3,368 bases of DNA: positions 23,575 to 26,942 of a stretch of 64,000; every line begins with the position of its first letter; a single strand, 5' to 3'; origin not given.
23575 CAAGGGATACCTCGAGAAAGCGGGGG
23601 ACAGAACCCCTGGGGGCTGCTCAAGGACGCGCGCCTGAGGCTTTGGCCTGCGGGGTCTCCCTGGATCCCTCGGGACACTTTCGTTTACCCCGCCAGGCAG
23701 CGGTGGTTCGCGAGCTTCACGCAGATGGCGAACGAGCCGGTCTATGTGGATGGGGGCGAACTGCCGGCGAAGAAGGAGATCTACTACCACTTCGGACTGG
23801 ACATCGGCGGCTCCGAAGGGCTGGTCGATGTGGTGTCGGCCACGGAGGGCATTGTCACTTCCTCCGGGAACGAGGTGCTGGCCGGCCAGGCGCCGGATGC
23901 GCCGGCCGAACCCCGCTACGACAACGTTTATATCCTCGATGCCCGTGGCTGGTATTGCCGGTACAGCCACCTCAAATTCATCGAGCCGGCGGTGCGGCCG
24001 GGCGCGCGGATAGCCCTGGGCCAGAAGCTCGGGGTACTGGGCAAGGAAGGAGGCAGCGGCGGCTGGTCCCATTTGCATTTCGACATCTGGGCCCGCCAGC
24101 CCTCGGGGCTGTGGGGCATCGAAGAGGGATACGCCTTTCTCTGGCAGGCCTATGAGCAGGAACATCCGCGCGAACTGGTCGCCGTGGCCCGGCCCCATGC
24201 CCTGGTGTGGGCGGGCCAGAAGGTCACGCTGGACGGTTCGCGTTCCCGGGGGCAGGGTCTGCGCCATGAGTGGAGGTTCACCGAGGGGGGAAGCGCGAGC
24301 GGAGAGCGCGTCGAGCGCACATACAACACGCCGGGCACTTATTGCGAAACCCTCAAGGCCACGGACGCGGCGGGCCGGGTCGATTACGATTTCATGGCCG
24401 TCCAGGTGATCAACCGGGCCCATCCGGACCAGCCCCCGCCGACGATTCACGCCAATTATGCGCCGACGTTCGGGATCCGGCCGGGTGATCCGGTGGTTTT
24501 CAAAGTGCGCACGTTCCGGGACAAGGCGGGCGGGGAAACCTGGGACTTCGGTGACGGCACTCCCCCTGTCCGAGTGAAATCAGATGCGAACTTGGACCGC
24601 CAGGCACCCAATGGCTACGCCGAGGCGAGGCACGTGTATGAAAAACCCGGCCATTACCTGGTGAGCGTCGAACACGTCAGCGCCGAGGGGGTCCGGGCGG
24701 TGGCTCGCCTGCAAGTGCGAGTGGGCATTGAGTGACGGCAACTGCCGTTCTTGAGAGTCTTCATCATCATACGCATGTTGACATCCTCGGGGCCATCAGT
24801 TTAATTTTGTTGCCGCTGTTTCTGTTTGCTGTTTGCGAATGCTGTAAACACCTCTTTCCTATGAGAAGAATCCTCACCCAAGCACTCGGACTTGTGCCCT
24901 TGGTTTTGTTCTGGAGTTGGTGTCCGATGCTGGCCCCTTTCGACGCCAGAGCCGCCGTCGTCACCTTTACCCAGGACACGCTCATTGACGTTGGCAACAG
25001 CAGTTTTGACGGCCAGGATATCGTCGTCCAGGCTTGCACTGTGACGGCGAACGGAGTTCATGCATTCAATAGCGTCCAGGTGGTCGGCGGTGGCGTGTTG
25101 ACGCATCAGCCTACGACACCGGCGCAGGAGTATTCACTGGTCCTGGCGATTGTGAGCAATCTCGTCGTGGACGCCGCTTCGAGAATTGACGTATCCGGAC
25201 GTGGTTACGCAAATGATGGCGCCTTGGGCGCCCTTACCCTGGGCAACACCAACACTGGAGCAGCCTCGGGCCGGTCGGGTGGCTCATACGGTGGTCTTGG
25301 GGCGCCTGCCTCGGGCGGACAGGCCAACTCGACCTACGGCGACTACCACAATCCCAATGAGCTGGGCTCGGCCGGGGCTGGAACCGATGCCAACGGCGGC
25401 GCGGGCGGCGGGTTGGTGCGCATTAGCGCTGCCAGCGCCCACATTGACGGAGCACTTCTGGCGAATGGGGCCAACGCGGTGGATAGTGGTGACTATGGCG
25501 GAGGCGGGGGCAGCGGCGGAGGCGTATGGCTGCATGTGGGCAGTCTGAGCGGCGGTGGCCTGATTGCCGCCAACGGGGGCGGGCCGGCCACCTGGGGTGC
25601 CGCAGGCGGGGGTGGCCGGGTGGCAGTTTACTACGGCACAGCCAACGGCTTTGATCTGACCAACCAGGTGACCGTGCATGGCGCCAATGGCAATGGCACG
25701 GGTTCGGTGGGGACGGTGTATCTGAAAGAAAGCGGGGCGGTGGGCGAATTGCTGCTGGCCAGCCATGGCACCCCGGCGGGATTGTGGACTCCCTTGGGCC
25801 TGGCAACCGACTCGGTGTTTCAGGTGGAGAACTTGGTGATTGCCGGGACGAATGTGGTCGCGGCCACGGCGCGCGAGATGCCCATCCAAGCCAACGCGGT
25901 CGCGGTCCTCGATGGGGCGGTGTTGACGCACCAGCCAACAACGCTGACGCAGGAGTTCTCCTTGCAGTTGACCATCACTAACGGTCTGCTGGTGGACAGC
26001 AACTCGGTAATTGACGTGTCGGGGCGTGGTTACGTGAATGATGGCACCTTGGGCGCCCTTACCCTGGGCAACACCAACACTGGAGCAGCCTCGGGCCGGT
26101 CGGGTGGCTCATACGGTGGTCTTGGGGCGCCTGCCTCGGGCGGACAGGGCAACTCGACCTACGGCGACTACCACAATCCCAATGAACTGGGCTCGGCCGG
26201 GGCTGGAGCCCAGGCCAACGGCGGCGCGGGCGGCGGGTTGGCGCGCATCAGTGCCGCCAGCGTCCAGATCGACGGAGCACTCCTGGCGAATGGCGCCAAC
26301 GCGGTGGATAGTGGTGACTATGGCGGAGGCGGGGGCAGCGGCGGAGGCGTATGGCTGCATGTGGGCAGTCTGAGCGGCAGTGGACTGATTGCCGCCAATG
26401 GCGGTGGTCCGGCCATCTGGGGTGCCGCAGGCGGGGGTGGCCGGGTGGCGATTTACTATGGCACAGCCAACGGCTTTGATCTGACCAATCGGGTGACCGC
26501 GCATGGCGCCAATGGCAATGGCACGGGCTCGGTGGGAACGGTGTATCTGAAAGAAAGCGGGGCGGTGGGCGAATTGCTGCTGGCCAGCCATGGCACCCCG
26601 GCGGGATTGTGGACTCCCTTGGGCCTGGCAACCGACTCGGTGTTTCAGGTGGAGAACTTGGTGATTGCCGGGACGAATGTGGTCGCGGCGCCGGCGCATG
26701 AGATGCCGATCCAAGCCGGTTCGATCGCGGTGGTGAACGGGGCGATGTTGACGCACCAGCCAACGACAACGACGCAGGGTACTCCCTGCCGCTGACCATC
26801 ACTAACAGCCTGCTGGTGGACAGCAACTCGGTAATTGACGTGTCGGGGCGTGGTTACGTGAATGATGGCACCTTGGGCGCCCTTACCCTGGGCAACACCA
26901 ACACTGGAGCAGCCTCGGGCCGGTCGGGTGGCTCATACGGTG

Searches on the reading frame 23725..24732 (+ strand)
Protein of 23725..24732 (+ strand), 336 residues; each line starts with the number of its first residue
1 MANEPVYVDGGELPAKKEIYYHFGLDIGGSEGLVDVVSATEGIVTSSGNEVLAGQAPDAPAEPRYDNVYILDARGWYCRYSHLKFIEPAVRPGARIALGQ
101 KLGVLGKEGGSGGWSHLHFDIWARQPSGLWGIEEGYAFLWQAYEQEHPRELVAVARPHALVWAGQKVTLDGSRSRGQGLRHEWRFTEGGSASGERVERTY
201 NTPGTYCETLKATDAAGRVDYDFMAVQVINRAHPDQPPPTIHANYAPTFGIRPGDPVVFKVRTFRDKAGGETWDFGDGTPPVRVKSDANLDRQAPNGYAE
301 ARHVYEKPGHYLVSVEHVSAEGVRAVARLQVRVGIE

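Call 59: search_protein_families(library=pfam, proteins=[window:23725-24732:+], max_evalue=0.00001)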
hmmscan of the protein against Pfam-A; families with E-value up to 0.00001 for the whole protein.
window:23725-24732:+ (336 aa): 3 families
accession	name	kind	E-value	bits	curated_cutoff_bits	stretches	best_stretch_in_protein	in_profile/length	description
PF18911.6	PKD_4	-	2.9e-18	66.1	27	1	153-220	6-76/85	PKD domain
PF00801.26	PKD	-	3.8e-17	62.5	23.5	2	158-219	8-72/80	PKD domain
PF01551.29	Peptidase_M23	-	2.3e-10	40.9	28.7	1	21-124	2-90/96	Peptidase family M23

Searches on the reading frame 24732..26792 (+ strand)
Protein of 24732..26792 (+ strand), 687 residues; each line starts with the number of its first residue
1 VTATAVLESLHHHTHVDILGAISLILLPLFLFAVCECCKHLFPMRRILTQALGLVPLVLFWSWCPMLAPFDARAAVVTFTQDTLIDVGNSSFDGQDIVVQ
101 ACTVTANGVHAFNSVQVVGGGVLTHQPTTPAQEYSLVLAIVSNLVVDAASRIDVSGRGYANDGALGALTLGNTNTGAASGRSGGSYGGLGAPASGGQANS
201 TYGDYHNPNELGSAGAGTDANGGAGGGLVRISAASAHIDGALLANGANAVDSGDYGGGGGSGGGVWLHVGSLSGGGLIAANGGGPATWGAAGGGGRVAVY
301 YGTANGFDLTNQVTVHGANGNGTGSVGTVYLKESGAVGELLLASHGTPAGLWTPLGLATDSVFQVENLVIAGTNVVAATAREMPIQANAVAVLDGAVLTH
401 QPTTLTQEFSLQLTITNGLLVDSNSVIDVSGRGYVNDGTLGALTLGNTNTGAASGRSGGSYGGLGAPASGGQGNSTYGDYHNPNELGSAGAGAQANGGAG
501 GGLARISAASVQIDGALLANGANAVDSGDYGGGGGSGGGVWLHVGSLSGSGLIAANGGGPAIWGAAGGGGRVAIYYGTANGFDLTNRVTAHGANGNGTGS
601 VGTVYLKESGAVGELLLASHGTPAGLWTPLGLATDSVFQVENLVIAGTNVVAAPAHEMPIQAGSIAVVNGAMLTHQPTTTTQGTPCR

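Call 5: search_protein_families(library=pfam, proteins=[window:24732-26792:+], max_evalue=0.01)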
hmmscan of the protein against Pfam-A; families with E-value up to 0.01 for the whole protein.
window:24732-26792:+ (687 aa): 0 families

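Call 6: search_protein_families(library=ncbifam, proteins=[window:24732-26792:+], max_evalue=0.01)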
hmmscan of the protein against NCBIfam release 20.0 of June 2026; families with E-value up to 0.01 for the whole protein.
window:24732-26792:+ (687 aa): 1 family
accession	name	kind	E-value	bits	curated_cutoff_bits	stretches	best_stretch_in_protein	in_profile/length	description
NF000233.2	LEN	exception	0.0082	15.6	640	0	335-408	128-201/286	LEN family class A beta-lactamase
